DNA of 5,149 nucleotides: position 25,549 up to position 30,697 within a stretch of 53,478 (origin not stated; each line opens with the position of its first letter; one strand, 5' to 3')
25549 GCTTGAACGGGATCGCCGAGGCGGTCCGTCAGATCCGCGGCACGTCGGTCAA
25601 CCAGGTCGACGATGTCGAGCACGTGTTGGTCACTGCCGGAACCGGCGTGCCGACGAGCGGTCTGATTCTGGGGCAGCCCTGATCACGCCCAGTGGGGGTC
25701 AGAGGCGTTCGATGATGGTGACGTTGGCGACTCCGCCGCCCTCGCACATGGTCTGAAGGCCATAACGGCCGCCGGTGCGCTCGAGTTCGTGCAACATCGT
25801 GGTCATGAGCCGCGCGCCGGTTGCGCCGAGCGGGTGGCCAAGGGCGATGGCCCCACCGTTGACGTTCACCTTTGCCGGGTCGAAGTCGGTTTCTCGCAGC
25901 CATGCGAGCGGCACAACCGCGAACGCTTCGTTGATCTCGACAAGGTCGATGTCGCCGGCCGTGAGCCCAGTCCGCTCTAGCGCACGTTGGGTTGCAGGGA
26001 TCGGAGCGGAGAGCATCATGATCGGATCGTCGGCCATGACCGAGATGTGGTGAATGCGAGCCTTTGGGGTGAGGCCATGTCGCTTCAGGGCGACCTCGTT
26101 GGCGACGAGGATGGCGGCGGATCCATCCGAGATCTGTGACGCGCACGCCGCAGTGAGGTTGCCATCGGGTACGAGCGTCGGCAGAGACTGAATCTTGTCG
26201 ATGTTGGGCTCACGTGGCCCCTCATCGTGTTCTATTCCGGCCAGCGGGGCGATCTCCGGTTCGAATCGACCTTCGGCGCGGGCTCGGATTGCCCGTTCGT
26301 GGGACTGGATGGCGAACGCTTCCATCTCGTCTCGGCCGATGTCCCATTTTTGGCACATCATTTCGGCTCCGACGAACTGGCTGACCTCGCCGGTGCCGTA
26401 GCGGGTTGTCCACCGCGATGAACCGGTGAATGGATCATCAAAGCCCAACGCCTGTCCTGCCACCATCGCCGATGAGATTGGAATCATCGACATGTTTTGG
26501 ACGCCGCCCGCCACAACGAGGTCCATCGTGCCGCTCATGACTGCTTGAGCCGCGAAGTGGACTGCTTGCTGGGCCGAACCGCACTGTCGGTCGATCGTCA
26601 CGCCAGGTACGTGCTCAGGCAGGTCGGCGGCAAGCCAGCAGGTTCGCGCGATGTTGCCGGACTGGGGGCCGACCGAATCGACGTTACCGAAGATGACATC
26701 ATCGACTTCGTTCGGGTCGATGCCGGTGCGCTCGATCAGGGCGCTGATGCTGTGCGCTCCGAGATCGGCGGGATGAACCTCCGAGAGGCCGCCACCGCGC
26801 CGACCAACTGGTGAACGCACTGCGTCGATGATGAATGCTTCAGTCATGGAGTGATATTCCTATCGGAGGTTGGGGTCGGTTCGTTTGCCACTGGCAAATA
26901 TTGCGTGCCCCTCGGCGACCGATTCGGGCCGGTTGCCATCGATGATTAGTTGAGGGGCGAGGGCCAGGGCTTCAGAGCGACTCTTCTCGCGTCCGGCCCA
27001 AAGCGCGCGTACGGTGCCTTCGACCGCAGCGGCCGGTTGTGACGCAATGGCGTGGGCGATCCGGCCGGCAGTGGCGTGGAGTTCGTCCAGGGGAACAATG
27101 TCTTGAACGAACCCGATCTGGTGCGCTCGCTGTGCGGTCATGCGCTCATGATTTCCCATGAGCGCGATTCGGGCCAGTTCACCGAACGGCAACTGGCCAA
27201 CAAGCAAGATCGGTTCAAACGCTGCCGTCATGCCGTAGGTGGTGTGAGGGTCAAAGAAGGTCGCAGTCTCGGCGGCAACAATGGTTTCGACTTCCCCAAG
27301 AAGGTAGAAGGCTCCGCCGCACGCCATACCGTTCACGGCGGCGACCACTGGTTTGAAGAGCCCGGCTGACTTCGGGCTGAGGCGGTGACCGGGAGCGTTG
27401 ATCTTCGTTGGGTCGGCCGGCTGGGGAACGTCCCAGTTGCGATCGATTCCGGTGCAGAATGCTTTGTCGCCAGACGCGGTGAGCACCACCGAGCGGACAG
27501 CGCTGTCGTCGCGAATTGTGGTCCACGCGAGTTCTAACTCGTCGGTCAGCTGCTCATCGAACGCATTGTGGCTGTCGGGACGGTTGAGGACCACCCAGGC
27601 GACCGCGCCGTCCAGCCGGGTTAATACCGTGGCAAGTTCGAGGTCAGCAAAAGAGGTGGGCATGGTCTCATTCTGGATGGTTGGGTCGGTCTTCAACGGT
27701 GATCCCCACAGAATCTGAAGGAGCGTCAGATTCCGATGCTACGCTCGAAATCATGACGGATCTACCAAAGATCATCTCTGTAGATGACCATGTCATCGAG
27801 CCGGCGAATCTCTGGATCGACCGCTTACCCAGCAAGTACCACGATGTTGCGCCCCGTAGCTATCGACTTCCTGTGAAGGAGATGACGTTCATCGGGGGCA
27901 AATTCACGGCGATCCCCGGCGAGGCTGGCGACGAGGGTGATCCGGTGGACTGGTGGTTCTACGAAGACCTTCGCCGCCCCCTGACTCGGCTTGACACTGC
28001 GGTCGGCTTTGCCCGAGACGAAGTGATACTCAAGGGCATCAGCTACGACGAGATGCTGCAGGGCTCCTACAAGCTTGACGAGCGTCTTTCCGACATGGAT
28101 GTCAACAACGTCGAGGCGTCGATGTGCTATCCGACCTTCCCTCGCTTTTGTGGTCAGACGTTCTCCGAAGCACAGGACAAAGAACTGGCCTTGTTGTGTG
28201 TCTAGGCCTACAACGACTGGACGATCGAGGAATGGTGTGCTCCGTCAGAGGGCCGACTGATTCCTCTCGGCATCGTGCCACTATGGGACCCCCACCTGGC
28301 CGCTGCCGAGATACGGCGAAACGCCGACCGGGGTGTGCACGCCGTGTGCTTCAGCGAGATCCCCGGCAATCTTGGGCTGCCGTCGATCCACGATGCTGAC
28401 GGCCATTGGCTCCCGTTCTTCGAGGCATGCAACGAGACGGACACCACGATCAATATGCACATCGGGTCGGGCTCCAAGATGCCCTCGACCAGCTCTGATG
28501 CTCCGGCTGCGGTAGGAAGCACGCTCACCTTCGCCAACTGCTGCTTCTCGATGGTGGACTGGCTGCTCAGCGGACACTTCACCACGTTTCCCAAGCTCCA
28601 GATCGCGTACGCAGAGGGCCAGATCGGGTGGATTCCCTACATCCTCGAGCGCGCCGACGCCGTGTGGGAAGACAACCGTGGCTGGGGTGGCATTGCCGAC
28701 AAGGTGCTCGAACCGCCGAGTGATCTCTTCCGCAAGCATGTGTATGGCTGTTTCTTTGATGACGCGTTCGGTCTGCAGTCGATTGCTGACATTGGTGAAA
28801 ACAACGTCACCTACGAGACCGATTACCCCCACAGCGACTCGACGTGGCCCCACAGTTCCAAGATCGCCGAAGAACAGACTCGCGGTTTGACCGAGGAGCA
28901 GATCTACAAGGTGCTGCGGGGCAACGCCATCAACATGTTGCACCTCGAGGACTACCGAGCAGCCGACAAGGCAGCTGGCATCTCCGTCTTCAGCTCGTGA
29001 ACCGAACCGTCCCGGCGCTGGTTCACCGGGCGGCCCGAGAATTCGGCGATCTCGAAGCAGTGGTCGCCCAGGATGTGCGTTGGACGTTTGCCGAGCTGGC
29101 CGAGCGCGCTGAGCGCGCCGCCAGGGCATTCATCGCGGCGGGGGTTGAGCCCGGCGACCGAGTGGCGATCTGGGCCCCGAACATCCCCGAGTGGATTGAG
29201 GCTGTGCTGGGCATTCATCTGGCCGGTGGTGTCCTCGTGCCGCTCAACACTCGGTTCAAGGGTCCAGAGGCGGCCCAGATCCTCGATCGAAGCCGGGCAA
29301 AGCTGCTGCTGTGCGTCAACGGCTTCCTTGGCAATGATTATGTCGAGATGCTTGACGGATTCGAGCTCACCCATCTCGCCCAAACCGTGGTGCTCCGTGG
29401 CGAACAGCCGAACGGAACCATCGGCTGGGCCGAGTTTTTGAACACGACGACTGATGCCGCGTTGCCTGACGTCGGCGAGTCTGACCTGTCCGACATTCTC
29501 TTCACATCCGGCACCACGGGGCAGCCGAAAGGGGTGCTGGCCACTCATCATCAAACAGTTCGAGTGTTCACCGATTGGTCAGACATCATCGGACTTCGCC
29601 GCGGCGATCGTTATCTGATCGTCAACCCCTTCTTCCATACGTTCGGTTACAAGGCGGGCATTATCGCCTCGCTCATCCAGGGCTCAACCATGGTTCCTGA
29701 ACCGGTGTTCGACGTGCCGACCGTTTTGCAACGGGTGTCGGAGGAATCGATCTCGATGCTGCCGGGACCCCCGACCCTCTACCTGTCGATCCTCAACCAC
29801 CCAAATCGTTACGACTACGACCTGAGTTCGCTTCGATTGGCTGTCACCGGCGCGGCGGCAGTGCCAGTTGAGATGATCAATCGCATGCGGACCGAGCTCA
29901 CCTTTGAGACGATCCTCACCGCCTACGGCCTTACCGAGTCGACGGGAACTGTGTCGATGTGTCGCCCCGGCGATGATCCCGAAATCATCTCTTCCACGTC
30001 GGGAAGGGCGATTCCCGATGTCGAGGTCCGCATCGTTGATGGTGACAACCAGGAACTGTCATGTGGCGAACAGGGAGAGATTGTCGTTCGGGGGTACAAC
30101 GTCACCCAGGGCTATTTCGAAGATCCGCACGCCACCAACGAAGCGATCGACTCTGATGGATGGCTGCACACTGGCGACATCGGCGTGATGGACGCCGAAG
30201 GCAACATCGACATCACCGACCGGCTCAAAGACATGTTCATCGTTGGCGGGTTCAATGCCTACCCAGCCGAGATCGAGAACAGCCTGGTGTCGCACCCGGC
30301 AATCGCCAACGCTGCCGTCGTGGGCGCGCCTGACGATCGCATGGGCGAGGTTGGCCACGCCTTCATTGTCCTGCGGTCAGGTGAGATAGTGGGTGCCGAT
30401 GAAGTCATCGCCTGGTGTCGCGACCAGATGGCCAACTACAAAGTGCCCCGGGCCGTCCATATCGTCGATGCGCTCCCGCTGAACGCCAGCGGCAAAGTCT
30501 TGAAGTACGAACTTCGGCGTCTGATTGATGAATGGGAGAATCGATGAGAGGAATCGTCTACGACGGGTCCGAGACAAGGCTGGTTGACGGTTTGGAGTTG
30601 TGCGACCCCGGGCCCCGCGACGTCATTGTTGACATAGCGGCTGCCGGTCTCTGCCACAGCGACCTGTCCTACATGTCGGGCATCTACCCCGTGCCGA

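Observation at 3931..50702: A 17-bp dyad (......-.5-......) occupies every promoter gap across ~47 kb: one very large putative regulon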

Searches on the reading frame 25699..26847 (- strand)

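Call 9: search_protein_families(library=pfam, proteins=[window:25699-26847:-])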
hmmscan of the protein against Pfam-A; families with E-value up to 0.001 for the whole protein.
window:25699-26847:- (382 aa): 4 families
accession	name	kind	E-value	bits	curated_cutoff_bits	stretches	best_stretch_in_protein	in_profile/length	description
PF00108.29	Thiolase_N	-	3.1e-55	187.8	26.4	1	5-251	2-259/260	Thiolase, N-terminal domain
PF02803.24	Thiolase_C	-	5.1e-45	152.5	27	1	259-381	1-123/123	Thiolase, C-terminal domain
PF22691.2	Thiolase_C_1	-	6.1e-08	32.9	28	1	270-322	9-60/144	Thiolase C-terminal domain-like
PF00109.32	ketoacyl-synt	-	7.1e-06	26.2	20.8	1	81-134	166-219/252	Beta-ketoacyl synthase, N-terminal domain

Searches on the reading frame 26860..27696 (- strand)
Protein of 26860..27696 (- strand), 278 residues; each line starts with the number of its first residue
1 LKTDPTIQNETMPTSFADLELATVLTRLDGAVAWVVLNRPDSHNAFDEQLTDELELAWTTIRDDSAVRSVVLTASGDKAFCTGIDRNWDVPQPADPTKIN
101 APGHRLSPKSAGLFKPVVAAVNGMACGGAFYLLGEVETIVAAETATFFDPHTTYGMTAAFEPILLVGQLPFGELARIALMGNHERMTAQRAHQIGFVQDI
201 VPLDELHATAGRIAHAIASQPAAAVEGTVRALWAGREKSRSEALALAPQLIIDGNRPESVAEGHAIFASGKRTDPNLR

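Call 9: search_protein_families(library=pfam, proteins=[window:26860-27696:-])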
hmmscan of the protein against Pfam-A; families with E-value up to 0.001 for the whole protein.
window:26860-27696:- (278 aa): 2 families
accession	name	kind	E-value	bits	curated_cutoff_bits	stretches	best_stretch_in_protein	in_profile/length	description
PF00378.25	ECH_1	-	2.3e-34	119.3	27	1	30-268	4-241/251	Enoyl-CoA hydratase/isomerase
PF16113.10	ECH_2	-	1.5e-16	61.3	27.2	1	33-239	2-209/335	Enoyl-CoA hydratase/isomerase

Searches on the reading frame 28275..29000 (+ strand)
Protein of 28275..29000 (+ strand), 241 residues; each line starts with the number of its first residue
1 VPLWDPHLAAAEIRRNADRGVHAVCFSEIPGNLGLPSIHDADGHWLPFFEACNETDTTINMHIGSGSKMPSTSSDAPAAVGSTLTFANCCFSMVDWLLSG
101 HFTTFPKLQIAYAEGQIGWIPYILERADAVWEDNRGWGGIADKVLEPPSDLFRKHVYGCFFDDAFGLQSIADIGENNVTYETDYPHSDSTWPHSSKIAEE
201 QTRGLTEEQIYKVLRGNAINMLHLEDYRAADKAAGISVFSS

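Call 9: search_protein_families(library=pfam, proteins=[window:28275-29000:+])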
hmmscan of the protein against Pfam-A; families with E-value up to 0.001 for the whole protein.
window:28275-29000:+ (241 aa): 1 family
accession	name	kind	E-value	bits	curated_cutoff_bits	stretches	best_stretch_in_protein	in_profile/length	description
PF04909.20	Amidohydro_2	-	2.8e-25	90.1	26.4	1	2-223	88-288/289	Amidohydrolase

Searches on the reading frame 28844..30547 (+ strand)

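Call 9: search_protein_families(library=pfam, proteins=[window:28844-30547:+])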
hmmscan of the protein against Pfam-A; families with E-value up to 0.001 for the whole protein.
window:28844-30547:+ (567 aa): 2 families
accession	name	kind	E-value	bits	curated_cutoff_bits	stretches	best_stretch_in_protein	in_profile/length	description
PF00501.34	AMP-binding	-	5.8e-86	289.1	29.9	1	61-425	2-384/384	AMP-binding enzyme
PF13193.12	AMP-binding_C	-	4.1e-23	82.5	24.5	1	476-551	1-76/76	AMP-binding enzyme C-terminal domain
